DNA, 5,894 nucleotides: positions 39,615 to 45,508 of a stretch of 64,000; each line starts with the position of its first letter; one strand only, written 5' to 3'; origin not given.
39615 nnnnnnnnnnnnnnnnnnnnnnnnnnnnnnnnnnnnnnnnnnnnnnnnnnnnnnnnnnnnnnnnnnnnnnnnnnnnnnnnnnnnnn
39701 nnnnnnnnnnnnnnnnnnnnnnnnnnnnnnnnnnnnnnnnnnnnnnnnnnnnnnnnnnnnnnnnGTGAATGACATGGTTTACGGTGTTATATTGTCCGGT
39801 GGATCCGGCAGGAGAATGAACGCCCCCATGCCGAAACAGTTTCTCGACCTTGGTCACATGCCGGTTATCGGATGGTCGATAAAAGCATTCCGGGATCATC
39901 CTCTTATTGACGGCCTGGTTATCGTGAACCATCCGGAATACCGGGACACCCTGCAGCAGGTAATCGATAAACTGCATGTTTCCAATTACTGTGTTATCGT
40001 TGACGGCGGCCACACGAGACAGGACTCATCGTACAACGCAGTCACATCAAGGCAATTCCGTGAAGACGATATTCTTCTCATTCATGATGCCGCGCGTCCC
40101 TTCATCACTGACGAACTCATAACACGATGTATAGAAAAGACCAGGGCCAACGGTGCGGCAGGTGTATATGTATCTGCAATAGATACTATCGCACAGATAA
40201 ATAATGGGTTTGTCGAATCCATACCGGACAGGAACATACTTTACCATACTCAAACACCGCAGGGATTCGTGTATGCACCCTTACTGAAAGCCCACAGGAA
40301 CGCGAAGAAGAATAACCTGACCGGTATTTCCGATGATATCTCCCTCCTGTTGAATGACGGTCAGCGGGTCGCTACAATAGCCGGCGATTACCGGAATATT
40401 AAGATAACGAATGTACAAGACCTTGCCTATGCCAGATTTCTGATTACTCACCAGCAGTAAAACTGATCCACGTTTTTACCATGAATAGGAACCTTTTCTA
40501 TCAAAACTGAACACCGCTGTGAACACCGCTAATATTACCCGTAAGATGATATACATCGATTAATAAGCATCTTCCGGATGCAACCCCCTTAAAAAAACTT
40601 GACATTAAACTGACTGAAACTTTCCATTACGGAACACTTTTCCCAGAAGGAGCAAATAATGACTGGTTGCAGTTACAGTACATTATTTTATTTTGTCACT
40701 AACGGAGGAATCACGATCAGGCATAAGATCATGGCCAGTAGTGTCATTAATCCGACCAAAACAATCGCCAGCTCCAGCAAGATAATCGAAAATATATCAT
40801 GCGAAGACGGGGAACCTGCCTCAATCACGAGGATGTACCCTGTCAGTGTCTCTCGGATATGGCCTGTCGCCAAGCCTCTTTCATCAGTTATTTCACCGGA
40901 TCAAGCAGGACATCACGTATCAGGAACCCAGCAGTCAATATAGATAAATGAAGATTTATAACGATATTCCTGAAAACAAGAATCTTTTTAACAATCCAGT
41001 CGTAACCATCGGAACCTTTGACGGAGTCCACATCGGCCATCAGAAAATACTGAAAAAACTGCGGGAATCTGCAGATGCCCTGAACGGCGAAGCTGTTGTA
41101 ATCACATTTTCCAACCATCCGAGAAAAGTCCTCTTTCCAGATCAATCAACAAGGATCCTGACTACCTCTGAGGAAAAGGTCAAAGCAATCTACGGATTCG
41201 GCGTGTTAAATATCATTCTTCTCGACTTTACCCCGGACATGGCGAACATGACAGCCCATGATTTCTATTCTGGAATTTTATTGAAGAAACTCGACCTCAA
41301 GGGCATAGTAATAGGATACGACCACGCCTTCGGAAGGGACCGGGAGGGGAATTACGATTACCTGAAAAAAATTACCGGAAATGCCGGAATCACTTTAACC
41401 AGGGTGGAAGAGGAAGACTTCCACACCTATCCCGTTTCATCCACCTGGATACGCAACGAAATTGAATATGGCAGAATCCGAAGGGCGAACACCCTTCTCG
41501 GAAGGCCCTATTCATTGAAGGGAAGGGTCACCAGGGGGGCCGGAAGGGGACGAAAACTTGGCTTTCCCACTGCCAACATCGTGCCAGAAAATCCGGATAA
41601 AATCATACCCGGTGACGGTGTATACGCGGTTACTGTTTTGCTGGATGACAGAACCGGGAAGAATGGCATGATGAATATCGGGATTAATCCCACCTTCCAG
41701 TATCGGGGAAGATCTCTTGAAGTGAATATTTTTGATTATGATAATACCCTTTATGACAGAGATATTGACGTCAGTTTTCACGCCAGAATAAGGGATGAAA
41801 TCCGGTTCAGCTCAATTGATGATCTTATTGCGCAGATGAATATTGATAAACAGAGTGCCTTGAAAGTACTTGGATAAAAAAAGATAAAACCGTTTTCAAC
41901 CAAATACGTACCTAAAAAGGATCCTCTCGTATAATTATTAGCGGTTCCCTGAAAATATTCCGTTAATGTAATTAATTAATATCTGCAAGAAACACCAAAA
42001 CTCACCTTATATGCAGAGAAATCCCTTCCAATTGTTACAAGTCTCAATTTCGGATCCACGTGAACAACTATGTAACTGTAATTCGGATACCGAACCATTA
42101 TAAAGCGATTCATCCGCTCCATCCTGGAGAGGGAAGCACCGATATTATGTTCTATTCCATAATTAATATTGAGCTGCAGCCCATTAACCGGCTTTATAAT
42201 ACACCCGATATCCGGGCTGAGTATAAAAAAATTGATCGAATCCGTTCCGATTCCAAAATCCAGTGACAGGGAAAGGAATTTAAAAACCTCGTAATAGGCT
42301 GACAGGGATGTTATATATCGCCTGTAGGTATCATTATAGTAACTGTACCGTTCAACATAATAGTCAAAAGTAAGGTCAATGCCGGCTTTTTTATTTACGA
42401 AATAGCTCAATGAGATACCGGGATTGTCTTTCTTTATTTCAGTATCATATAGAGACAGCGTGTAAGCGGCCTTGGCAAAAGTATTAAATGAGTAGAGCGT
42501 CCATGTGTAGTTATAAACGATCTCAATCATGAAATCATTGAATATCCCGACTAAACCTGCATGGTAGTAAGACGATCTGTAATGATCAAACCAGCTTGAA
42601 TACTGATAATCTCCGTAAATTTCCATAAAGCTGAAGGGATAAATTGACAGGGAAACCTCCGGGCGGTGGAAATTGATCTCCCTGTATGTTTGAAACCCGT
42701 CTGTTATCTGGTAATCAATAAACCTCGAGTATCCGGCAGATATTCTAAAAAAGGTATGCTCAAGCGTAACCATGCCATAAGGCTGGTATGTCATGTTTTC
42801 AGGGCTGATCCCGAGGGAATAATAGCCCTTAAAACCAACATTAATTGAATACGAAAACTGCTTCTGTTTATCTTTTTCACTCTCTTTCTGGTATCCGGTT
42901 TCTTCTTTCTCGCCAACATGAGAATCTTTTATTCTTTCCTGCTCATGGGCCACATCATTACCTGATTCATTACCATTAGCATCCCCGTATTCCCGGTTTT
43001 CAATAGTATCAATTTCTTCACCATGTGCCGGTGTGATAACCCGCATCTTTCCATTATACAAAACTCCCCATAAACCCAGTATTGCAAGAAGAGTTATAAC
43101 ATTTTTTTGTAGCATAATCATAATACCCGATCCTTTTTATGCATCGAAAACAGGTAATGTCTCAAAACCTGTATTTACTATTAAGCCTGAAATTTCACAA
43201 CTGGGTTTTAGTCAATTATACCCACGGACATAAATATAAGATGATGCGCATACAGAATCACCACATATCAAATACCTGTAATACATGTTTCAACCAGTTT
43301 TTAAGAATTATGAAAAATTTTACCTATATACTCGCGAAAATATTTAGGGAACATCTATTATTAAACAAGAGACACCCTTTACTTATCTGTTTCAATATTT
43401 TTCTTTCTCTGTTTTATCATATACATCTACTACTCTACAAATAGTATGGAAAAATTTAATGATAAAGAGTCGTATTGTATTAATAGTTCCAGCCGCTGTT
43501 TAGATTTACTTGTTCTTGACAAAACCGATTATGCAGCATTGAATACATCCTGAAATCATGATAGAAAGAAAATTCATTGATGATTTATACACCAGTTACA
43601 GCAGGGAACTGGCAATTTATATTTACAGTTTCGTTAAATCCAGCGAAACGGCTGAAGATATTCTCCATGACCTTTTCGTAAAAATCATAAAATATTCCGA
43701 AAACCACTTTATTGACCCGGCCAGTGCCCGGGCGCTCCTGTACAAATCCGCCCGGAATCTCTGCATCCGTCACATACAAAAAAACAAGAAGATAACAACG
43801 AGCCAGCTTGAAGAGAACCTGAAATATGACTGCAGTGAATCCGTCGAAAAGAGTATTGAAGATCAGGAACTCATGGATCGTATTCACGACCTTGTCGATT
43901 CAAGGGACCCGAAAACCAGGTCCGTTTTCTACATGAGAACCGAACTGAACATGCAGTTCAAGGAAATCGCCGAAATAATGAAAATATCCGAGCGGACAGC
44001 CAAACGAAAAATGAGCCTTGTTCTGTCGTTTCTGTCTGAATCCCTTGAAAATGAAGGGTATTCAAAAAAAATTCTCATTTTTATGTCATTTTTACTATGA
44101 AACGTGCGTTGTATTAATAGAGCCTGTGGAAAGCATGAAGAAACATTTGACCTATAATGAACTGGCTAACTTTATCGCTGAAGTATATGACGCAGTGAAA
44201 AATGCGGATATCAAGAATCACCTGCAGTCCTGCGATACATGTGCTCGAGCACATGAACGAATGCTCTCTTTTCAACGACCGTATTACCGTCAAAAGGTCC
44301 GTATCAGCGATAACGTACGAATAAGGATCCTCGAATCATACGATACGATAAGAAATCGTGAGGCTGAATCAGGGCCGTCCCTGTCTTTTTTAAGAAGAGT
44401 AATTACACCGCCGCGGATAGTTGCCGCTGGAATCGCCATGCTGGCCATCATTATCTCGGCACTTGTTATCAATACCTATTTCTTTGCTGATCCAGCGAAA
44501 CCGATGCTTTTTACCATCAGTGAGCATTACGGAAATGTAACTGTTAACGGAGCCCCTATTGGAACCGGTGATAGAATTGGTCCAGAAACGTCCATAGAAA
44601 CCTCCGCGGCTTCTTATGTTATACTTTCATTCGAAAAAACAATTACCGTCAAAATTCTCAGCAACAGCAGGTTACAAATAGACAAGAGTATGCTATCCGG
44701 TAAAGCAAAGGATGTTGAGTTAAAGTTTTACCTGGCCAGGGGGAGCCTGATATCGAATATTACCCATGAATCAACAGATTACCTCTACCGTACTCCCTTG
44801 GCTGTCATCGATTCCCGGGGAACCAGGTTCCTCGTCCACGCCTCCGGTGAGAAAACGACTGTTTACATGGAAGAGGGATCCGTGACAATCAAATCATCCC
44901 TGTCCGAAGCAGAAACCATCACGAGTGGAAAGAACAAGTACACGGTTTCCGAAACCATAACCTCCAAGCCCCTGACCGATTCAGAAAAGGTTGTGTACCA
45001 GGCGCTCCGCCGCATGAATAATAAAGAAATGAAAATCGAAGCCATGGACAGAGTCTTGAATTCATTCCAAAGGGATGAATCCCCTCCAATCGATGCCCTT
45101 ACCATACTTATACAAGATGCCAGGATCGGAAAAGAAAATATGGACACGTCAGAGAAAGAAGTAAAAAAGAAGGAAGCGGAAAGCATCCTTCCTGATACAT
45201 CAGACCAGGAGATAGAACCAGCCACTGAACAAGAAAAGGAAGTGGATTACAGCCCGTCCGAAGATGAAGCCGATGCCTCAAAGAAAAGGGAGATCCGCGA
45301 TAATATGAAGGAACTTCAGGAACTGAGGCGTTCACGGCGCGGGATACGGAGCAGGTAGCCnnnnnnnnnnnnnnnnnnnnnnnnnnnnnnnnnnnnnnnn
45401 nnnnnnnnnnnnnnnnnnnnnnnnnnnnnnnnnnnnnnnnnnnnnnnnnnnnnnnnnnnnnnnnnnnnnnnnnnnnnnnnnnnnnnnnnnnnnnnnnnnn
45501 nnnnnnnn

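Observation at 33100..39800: AT-rich, likely horizontally acquired core of the polysaccharide locus (wzy, GT2, MBOAT + partner, wzx)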

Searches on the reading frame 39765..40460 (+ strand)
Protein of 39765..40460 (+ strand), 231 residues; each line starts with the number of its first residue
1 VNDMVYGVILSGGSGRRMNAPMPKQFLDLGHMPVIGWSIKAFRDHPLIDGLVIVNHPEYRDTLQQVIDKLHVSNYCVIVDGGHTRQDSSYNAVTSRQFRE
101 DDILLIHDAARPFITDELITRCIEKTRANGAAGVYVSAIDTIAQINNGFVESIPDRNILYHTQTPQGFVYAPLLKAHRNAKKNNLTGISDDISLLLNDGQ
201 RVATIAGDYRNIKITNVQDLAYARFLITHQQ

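Call 5: search_protein_families(library=pfam, proteins=[window:39765-40460:+], max_evalue=0.01)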
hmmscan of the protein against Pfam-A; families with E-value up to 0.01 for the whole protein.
window:39765-40460:+ (231 aa): 3 families
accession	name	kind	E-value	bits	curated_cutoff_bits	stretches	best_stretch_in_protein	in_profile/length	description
PF01128.25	IspD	-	7.7e-51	173.4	27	1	7-228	3-220/221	2-C-methyl-D-erythritol 4-phosphate cytidylyltransferase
PF12804.13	NTP_transf_3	-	3.3e-10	40.8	27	1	7-137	1-122/160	MobA-like NTP transferase domain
PF02348.25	CTP_transf_3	-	0.00019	21.7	22.6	1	24-135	16-121/217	Cytidylyltransferase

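Call 6: search_protein_families(library=ncbifam, proteins=[window:39765-40460:+], max_evalue=0.01)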
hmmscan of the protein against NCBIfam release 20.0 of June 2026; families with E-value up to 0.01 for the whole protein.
window:39765-40460:+ (231 aa): 17 families
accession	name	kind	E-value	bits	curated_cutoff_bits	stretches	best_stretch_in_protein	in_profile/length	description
TIGR00453.1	ispD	equivalog_domain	2.4e-56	190.6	181.3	1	8-226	3-218/219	2-C-methyl-D-erythritol 4-phosphate cytidylyltransferase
NF001183.0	PRK00155.1-3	subfamily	3.7e-49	167.1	166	1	4-230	1-234/237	D-ribitol-5-phosphate cytidylyltransferase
NF009924.0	PRK13385.1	subfamily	1.5e-44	152.3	342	1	4-227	1-223/230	2-C-methyl-D-erythritol 4-phosphate cytidylyltransferase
NF001186.0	PRK00155.2-3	equivalog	1.1e-43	149.3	253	1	4-228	4-223/224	2-C-methyl-D-erythritol 4-phosphate cytidylyltransferase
NF006899.0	PRK09382.1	equivalog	2.2e-41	142.3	417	1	8-228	10-221/387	bifunctional 2-C-methyl-D-erythritol 4-phosphate cytidylyltransferase/2-C-methyl-D-erythritol 2,4-cyclodiphosphate synthase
NF010933.0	PRK14353.1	equivalog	2.6e-06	26.3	505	1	5-131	6-129/453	bifunctional UDP-N-acetylglucosamine diphosphorylase/glucosamine-1-phosphate N-acetyltransferase GlmU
TIGR01173.1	glmU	equivalog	1.9e-05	23.7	366.85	1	8-136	4-126/452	bifunctional UDP-N-acetylglucosamine diphosphorylase/glucosamine-1-phosphate N-acetyltransferase GlmU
TIGR02665.1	molyb_mobA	equivalog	4.5e-05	23.6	151.85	1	7-53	3-46/186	molybdenum cofactor guanylyltransferase MobA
NF011056.0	PRK14489.1-1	equivalog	5.4e-05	22.5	379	1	5-70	6-69/363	bifunctional molybdenum cofactor guanylyltransferase MobA/molybdopterin-guanine dinucleotide biosynthesis adaptor protein MobB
TIGR01479.1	GMP_PMI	equivalog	0.0002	20.3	372.95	1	6-136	2-139/467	mannose-1-phosphate guanylyltransferase/mannose-6-phosphate isomerase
NF010935.0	PRK14355.1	equivalog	0.00031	19.5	718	1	5-132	4-127/459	bifunctional UDP-N-acetylglucosamine diphosphorylase/glucosamine-1-phosphate N-acetyltransferase GlmU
NF010937.0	PRK14357.1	equivalog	0.00034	19.6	658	1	8-139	4-128/448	bifunctional UDP-N-acetylglucosamine diphosphorylase/glucosamine-1-phosphate N-acetyltransferase GlmU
NF045665.1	NTPtran_DVU1551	equivalog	0.00083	18.5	315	1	6-72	2-64/359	DVU_1551 family NTP transferase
NF010938.0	PRK14358.1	equivalog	0.0028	16.3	500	1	7-57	10-60/481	bifunctional N-acetylglucosamine-1-phosphate uridyltransferase/glucosamine-1-phosphate acetyltransferase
NF041173.1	Sug_nt_acttase_Thmprot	equivalog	0.0044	16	600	1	8-136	4-129/405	bifunctional sugar-1-phosphate nucleotidylyltransferase/acetyltransferase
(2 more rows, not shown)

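Call 8: find_related_loci(query=window:39765-40460:+, collection=genome_contigs, flank=10000)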
Query window:39765-40460:+ (231 aa) in genome_contigs; peptide patterns used: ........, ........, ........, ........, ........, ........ (x = any residue, [..] = any of these).
93 stretches matched a pattern, but none encodes a relative of the query by tblastn (E <= 1e-3).

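Call 12: find_homologous_proteins(query=window:39765-40460:+, max_evalue=1e-20)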
Query window:39765-40460:+ (231 aa): 633 proteins with E <= 1e-20 among 1065 candidates; the best 120 are listed.
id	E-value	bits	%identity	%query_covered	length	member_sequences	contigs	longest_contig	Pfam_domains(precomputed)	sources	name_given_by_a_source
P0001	2.0e-149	513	100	99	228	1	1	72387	PF01128.26,PF12804.14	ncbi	-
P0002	4.2e-124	430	83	99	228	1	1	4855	PF01128.26,PF12804.14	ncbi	-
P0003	1.8e-64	235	50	97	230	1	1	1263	PF01128.26,PF12804.14,PF02348.26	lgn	-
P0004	4.9e-63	231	48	95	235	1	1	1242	PF01128.26,PF12804.14,PF02348.26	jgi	jgi:2-C-methyl-D-erythritol 4-phosphate cytidylyltransferase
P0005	2.8e-61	225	48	96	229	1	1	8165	PF01128.26,PF12804.14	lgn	-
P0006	5.2e-61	224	50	96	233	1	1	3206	PF01128.26,PF12804.14,PF02348.26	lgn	-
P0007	5.6e-61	224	47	97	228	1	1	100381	PF01128.26,PF12804.14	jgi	-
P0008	1.9e-60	222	47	96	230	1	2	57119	PF01128.26,PF12804.14,PF02348.26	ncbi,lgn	ncbi:MAG: 2-C-methyl-D-erythritol 4-phosphate cytidylyltransferase [Spirochaetota bacterium]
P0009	3.0e-60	222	44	98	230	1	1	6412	PF00483.30,PF01128.26,PF12804.14,PF02348.26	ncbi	-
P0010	3.3e-60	221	50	96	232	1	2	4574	PF01128.26,PF12804.14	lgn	-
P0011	8.5e-60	220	46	96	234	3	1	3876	PF00483.30,PF01128.26,PF12804.14,PF02348.26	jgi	jgi:2-C-methyl-D-erythritol 4-phosphate cytidylyltransferase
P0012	8.3e-59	217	48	96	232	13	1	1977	PF01128.26,PF12804.14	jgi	jgi:2-C-methyl-D-erythritol 4-phosphate cytidylyltransferase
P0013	1.3e-58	216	47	95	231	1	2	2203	PF01128.26,PF12804.14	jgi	-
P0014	2.8e-58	215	47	96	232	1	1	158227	PF01128.26,PF12804.14,PF02348.26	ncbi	-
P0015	3.2e-58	215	47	96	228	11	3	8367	PF01128.26,PF12804.14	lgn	-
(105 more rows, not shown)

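Call 13: find_encoding_contigs(protein=P0001, flank=10000, max_places=4)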
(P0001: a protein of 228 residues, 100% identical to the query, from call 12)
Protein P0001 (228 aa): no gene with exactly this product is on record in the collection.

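Call 14: find_encoding_contigs(protein=P0002, flank=10000, max_places=4)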
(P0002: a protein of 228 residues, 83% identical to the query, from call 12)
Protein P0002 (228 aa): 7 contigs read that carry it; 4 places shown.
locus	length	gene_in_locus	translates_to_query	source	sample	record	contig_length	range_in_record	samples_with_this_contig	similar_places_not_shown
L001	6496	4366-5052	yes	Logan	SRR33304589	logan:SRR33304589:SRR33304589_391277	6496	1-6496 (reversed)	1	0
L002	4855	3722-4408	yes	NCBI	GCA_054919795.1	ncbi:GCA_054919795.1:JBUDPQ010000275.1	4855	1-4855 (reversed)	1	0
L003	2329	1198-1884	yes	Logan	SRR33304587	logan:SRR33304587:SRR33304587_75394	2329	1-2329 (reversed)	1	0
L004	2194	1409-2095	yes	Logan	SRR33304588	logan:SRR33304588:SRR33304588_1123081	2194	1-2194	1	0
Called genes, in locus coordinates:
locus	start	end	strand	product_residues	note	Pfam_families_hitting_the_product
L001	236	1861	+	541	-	PF03062:MBOAT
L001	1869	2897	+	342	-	-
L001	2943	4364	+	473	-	PF01943:Polysacc_synt, PF13440:Polysacc_synt_3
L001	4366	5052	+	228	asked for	PF01128:IspD, PF12804:NTP_transf_3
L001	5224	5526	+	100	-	-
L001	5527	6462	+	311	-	PF06574:FAD_syn, PF01467:CTP_transf_like (faint), PF01687:Flavokinase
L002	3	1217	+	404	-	?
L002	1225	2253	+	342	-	-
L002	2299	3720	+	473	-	PF01943:Polysacc_synt, PF13440:Polysacc_synt_3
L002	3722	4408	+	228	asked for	PF01128:IspD, PF12804:NTP_transf_3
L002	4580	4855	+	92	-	?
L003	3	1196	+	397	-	?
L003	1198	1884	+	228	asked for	PF01128:IspD, PF12804:NTP_transf_3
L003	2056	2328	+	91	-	?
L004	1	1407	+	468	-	?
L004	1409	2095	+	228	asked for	PF01128:IspD, PF12804:NTP_transf_3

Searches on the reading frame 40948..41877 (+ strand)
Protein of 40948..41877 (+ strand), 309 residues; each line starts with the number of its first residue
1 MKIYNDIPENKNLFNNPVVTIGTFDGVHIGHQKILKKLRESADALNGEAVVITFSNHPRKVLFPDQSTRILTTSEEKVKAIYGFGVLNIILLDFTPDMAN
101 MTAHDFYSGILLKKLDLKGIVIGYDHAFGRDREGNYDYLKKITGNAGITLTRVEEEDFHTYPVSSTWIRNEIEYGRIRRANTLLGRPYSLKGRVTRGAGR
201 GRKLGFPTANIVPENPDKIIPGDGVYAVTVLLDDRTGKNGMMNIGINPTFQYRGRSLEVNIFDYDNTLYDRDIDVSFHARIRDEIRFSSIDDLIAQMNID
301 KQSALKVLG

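Call 5: search_protein_families(library=pfam, proteins=[window:40948-41877:+], max_evalue=0.01)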
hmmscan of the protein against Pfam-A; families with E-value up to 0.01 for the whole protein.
window:40948-41877:+ (309 aa): 4 families
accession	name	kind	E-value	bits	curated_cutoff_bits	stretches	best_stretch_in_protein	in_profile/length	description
PF06574.18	FAD_syn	-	1.7e-42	145.3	27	1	15-166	6-157/158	FAD synthetase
PF01687.23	Flavokinase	-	1.4e-40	138.8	19.6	1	184-307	1-123/124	Riboflavin kinase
PF01467.32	CTP_transf_like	-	3.4e-05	24.5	21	1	19-170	1-132/133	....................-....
PF11730.13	DUF3297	-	0.0068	16.7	27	0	142-184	18-60/71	Protein of unknown function (DUF3297)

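Call 6: search_protein_families(library=ncbifam, proteins=[window:40948-41877:+], max_evalue=0.01)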
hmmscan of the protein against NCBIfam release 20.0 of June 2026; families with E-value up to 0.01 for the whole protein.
window:40948-41877:+ (309 aa): 12 families
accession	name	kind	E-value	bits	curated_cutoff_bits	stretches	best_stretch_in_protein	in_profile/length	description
NF004160.0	PRK05627.1-3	equivalog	7e-88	294.4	295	1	11-308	11-319/325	bifunctional riboflavin kinase/FAD synthetase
NF004162.0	PRK05627.1-5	equivalog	1.7e-76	257.6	241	1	15-307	13-298/304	bifunctional riboflavin kinase/FAD synthetase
NF004159.0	PRK05627.1-2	equivalog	3.1e-72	243.4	306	1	1-308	2-307/326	bifunctional riboflavin kinase/FAD synthetase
TIGR00083.1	ribF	equivalog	5.5e-72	242.6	184.35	1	19-308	2-289/290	riboflavin biosynthesis protein RibF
NF004163.0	PRK05627.1-6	equivalog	1.8e-71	240.9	315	1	12-306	13-305/313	bifunctional riboflavin kinase/FAD synthetase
NF004161.0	PRK05627.1-4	equivalog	1.7e-67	227.7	461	1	10-305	13-308/324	bifunctional riboflavin kinase/FAD synthetase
NF004158.0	PRK05627.1-1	equivalog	8.6e-65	219.1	396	1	15-306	16-302/304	bifunctional riboflavin kinase/FAD synthetase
NF005518.0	PRK07143.1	equivalog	6.2e-31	107.9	232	1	1-282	2-252/281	hypothetical protein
NF045965.1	RibF_rel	equivalog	2.4e-29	102.7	200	1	8-254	6-227/279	FAD synthase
TIGR00125.1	cyt_tran_rel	domain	5e-09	36.2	27.7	1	18-73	2-56/65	adenylyltransferase/cytidyltransferase family protein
TIGR01518.1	g3p_cytidyltrns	equivalog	0.0016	18.6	165.4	0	18-53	1-36/125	glycerol-3-phosphate cytidylyltransferase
NF001985.0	PRK00777.1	subfamily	0.0033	17.5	104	0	18-52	7-36/157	pantetheine-phosphate adenylyltransferase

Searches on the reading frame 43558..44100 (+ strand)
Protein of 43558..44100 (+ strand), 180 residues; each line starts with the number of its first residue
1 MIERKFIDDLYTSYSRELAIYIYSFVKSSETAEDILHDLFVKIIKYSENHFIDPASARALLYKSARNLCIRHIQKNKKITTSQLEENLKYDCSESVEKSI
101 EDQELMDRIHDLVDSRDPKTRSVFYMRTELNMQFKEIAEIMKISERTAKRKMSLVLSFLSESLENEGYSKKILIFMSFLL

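Call 53: search_protein_families(library=pfam, proteins=[window:43558-44100:+], max_evalue=0.0001)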
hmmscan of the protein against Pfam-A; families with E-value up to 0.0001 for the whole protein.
window:43558-44100:+ (180 aa): 2 families
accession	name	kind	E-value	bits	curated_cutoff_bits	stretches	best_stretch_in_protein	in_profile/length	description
PF04542.20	Sigma70_r2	-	6.5e-09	35.9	24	1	10-78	1-70/71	Sigma-70 region 2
PF08281.18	Sigma70_r4_2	-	6.3e-08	32.6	25.7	1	117-156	12-51/54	Sigma-70, region 4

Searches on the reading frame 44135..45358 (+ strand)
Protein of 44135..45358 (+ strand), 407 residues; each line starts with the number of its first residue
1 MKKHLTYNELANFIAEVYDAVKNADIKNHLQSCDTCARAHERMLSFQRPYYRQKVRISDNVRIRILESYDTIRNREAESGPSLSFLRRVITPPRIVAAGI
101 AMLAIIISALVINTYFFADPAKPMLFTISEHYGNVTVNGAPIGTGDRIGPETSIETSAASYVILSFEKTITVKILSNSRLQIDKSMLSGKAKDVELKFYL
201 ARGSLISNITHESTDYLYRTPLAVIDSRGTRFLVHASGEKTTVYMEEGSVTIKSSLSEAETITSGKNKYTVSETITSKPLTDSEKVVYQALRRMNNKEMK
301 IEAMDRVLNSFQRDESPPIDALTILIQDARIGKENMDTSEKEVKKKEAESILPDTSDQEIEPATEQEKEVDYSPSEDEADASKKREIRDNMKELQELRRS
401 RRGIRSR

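Call 73: search_protein_families(library=pfam, proteins=[window:44135-45358:+], max_evalue=0.001)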
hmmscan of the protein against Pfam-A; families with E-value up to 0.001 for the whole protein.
window:44135-45358:+ (407 aa): 1 family
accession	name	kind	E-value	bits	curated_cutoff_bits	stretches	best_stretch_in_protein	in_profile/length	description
PF04773.18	FecR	-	8.3e-09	36.2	24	1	154-250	3-96/97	FecR protein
